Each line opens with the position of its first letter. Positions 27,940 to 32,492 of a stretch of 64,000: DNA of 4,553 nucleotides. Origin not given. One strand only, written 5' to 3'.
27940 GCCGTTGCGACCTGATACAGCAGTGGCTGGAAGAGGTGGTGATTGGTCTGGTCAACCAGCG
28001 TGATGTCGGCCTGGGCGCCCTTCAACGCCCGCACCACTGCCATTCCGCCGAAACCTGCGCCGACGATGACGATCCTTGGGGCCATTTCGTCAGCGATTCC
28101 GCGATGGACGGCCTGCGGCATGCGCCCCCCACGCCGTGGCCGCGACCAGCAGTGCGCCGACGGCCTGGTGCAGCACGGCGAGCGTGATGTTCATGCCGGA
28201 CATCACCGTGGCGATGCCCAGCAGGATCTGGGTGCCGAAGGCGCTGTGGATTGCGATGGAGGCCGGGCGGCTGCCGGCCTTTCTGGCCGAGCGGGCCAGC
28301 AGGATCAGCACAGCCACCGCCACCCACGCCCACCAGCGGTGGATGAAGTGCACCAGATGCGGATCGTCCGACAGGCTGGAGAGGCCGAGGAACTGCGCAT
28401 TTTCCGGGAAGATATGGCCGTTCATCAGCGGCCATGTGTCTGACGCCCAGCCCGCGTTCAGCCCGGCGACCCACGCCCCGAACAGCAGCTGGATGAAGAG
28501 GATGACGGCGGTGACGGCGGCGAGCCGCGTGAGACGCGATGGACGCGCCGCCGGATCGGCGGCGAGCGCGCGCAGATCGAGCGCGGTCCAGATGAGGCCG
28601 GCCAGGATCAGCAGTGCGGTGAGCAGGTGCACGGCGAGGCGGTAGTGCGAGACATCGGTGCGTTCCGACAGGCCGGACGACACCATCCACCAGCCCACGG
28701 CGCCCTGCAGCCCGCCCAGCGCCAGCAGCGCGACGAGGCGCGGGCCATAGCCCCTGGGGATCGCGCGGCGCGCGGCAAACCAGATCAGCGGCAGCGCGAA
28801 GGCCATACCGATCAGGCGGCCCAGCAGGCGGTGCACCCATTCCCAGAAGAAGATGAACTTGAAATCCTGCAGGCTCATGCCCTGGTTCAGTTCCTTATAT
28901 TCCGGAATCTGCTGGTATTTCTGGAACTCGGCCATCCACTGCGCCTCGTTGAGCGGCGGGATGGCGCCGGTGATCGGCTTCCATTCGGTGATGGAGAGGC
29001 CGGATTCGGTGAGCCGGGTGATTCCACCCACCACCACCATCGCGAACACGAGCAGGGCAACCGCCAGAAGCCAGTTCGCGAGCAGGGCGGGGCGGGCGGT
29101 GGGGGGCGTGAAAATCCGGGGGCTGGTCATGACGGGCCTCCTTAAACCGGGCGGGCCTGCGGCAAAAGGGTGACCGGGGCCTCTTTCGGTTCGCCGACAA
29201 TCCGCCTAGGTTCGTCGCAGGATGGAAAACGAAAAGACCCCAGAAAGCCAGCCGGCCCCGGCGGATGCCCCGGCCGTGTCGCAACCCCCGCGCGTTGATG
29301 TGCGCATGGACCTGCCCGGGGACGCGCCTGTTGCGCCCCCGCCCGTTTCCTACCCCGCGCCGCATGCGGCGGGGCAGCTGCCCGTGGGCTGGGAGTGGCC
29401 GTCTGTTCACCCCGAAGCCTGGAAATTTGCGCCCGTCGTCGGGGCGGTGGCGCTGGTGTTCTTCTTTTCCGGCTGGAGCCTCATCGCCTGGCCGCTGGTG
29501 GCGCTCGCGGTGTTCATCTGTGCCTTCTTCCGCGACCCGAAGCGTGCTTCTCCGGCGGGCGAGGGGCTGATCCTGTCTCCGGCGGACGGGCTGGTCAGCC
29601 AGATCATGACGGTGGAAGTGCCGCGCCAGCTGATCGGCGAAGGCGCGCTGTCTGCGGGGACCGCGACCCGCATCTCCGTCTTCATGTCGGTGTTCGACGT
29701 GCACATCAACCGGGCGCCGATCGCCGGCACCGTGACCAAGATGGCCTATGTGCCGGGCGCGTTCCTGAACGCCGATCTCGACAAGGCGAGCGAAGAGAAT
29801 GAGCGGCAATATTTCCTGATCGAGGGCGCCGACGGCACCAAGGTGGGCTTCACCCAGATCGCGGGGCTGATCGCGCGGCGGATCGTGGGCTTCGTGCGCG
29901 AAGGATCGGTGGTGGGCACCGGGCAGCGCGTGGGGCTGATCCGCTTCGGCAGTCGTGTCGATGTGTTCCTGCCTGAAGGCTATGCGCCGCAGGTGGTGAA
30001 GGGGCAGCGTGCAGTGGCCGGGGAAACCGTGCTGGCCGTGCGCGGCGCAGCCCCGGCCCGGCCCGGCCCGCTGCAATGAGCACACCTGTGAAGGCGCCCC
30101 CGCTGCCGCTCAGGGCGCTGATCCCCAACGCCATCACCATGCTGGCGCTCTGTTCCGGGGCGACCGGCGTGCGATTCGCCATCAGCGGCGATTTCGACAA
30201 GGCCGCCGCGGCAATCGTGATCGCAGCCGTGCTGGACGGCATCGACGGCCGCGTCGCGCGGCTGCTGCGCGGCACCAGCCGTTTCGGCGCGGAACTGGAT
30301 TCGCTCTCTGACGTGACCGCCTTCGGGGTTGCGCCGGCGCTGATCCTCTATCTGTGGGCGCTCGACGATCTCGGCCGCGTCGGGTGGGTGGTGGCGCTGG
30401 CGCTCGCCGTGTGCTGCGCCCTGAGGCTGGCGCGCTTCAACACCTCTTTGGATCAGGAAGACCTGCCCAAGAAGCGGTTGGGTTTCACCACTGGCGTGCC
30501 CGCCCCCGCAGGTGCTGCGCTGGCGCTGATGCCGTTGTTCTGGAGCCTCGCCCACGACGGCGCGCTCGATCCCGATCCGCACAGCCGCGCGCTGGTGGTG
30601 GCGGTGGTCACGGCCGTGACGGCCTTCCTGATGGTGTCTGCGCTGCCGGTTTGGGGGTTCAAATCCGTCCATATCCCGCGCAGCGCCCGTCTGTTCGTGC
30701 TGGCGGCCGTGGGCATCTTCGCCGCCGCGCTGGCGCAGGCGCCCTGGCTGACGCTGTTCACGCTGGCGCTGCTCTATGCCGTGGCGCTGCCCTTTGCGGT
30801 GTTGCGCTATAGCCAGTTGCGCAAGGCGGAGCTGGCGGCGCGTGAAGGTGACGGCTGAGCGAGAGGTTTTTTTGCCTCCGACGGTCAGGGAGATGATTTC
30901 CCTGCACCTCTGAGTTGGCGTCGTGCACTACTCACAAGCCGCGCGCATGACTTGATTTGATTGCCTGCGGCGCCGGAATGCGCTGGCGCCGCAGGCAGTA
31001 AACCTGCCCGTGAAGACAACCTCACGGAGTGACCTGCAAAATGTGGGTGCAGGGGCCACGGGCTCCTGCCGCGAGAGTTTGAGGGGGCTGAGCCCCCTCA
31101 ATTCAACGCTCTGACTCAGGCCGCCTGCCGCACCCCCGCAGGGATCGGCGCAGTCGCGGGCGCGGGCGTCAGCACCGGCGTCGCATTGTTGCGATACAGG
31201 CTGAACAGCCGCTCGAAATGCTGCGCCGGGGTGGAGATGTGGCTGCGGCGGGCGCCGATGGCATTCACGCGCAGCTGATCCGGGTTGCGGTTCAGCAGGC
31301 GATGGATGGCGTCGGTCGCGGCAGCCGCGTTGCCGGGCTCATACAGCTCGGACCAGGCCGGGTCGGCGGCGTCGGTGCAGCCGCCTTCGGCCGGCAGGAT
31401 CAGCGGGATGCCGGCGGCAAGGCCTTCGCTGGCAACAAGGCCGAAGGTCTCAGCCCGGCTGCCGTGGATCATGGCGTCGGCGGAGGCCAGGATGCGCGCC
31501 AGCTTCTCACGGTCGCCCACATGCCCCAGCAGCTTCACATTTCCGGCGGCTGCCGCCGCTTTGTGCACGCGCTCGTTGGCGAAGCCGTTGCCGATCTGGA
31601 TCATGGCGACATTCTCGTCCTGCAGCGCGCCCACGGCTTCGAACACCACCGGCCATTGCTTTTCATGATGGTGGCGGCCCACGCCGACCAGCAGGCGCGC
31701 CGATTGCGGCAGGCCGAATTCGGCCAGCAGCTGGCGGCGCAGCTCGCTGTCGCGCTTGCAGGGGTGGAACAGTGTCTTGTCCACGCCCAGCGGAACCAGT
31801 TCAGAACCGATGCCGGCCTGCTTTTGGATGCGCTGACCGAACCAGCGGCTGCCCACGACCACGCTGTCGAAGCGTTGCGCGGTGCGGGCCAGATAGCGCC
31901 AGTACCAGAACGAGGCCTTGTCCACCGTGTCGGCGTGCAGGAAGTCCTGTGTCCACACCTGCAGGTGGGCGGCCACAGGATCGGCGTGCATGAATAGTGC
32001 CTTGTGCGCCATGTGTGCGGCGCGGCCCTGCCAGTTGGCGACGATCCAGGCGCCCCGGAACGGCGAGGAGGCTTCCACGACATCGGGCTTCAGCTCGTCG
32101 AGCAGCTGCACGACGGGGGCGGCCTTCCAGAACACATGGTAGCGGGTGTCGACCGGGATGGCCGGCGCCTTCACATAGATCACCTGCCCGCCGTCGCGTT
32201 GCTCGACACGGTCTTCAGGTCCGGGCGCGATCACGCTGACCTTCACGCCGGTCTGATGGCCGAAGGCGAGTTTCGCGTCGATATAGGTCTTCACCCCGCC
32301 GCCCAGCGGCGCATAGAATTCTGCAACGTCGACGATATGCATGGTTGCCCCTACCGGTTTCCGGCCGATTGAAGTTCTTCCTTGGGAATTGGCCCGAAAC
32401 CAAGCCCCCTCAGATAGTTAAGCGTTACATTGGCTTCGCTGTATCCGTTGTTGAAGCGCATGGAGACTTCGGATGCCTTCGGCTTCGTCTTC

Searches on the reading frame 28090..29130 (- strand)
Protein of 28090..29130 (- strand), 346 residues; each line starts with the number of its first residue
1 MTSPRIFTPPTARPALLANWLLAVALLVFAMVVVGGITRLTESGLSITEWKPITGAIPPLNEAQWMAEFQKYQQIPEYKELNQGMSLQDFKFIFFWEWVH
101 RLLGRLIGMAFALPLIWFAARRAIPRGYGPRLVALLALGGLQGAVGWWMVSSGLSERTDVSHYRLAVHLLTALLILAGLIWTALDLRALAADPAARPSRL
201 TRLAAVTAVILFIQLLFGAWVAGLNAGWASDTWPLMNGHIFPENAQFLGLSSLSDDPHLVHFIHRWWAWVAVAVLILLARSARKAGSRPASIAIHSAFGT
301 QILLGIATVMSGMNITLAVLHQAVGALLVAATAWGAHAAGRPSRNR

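Call 46: search_protein_families(library=pfam, proteins=[window:28090-29130:-])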
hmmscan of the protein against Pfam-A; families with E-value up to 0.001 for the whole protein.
window:28090-29130:- (346 aa): 1 family
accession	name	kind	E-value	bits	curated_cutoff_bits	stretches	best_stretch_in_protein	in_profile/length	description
PF02628.20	COX15-CtaA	-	9.9e-109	363.7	29.9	1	19-332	2-321/322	Cytochrome oxidase assembly protein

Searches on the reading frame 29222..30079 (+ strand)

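Call 46: search_protein_families(library=pfam, proteins=[window:29222-30079:+])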
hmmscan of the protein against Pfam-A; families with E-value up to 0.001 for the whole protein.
window:29222-30079:+ (285 aa): 1 family
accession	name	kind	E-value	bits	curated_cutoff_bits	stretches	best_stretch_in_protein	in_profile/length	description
PF02666.20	PS_Dcarbxylase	-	8.1e-47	159.9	22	1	96-271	2-197/198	Phosphatidylserine decarboxylase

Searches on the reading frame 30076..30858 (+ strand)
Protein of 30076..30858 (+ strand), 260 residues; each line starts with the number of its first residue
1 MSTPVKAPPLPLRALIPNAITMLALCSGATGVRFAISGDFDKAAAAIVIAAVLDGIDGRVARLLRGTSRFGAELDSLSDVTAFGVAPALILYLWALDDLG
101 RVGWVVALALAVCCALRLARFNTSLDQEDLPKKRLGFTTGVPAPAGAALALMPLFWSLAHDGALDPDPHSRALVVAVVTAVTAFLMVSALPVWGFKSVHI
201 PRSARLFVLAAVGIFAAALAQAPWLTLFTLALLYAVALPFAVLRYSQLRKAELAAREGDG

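Call 46: search_protein_families(library=pfam, proteins=[window:30076-30858:+])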
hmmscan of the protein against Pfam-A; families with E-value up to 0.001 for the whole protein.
window:30076-30858:+ (260 aa): 2 families
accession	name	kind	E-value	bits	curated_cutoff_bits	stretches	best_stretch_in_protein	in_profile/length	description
PF01066.26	CDP-OH_P_transf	-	9.9e-22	78.4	22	1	15-174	2-138/152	CDP-alcohol phosphatidyltransferase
PF08009.16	CDP-OH_P_tran_2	-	1.3e-05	25.4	21.5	1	205-239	3-37/37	CDP-alcohol phosphatidyltransferase 2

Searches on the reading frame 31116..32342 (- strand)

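Call 47: search_protein_families(library=pfam, proteins=[window:31116-32342:-])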
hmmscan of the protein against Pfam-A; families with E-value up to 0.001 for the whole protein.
window:31116-32342:- (408 aa): 5 families
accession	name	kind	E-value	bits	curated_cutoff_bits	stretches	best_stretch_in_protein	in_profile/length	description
PF00534.26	Glycos_transf_1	-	8.5e-19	68.2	26.4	1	208-359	8-165/172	Glycosyl transferases group 1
PF13692.12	Glyco_trans_1_4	-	5.5e-16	59.5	27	1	217-351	3-141/142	Glycosyl transferases group 1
PF13439.12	Glyco_transf_4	-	6.9e-13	49.4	28.5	1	15-188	2-167/170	Glycosyltransferase Family 4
PF20706.3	GT4-conflict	-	1.8e-10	40.8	26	1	257-323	250-317/385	Family 4 Glycosyltransferase in conflict systems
PF13579.12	Glyco_trans_4_4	-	6.3e-07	30.3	29.7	1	15-177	1-146/158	Glycosyl transferase 4-like domain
